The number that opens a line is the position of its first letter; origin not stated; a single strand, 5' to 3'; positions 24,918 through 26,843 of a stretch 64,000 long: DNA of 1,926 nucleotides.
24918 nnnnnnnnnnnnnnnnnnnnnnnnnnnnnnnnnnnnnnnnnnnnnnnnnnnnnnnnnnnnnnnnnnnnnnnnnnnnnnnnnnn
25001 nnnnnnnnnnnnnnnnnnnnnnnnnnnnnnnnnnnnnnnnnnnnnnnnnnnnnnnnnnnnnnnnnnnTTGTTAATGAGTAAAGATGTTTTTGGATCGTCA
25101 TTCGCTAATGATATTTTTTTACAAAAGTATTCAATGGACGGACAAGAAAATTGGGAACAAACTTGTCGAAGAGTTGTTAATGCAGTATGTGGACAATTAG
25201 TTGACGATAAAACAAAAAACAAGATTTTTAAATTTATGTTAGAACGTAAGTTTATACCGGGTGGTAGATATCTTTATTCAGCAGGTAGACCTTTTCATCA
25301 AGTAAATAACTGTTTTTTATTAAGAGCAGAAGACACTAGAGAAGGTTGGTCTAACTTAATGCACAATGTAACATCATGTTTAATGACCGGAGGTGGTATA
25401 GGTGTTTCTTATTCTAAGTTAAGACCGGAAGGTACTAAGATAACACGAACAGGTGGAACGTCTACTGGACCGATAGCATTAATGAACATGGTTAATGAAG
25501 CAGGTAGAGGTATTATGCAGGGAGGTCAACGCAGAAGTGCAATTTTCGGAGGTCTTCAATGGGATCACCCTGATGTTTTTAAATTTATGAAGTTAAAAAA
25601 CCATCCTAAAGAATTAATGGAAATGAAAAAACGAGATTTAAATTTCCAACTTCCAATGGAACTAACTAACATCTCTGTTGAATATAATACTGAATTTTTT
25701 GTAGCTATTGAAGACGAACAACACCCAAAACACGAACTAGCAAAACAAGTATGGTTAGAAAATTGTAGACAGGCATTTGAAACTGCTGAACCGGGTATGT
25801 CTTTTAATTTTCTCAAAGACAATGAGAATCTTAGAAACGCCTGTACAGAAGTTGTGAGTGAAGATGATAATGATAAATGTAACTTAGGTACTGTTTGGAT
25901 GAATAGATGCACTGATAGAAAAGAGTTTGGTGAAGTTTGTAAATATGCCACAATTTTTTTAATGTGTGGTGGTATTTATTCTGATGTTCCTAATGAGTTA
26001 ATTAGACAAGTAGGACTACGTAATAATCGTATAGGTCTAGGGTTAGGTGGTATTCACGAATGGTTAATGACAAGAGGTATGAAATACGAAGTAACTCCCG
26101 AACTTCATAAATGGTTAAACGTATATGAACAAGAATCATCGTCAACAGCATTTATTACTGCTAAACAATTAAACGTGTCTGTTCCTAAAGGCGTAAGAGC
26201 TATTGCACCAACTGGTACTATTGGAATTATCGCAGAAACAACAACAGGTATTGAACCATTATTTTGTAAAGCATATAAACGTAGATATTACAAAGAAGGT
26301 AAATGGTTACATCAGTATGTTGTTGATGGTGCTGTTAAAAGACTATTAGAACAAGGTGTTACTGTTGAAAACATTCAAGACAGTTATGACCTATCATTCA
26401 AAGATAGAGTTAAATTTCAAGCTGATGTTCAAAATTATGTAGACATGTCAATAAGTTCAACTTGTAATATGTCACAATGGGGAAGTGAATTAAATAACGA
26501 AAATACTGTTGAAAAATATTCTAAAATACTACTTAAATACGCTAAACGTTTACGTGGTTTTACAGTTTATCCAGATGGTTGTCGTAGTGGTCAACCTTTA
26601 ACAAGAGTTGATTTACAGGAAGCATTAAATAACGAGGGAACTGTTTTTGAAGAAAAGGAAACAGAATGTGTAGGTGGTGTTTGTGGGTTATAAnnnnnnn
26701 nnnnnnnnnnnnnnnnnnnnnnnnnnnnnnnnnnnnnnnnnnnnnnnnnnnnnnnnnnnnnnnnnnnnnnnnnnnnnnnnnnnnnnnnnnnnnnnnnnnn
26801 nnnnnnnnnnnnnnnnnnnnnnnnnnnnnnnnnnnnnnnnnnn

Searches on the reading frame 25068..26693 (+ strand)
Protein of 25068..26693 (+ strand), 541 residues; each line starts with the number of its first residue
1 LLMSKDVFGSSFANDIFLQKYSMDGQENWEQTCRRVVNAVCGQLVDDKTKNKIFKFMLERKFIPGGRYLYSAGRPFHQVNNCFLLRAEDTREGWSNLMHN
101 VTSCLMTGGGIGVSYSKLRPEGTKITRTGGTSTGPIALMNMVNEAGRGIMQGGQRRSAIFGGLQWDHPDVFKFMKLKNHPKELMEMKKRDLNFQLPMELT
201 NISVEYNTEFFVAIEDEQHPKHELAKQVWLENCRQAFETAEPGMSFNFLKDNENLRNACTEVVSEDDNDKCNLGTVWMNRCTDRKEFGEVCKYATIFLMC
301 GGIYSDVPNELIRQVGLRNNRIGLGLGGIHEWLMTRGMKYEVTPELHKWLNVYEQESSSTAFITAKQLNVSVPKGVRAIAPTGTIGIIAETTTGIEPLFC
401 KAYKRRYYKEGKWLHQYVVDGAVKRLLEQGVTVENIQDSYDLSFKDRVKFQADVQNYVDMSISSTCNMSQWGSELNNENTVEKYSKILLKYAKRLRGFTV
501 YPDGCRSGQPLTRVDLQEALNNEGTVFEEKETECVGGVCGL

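Call 25: search_protein_families(library=phrogs, proteins=[window:25068-26693:+], max_evalue=0.00001)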
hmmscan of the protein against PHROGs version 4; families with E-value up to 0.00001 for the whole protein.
window:25068-26693:+ (541 aa): 5 families
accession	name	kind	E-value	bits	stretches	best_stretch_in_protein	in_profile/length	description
phrog_84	-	DNA, RNA and nucleotide metabolism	9.3e-61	207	2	5-342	194-581/975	ribonucleoside-diphosphate reductase large subunit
phrog_367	-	DNA, RNA and nucleotide metabolism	6.3e-48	164.5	3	130-539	257-694/701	ribonucleotide reductase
phrog_3987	-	DNA, RNA and nucleotide metabolism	4.3e-16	59.6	1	52-179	192-319/467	ribonucleotide reductase large subunit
phrog_6132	-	DNA, RNA and nucleotide metabolism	2.6e-07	31.2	1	51-153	186-289/530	ribonucleotide reductase large subunit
phrog_3844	-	moron, auxiliary metabolic gene and host takeover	3.8e-07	30.4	0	377-468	318-399/451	NrdA-like aerobic NDP reductase large subunit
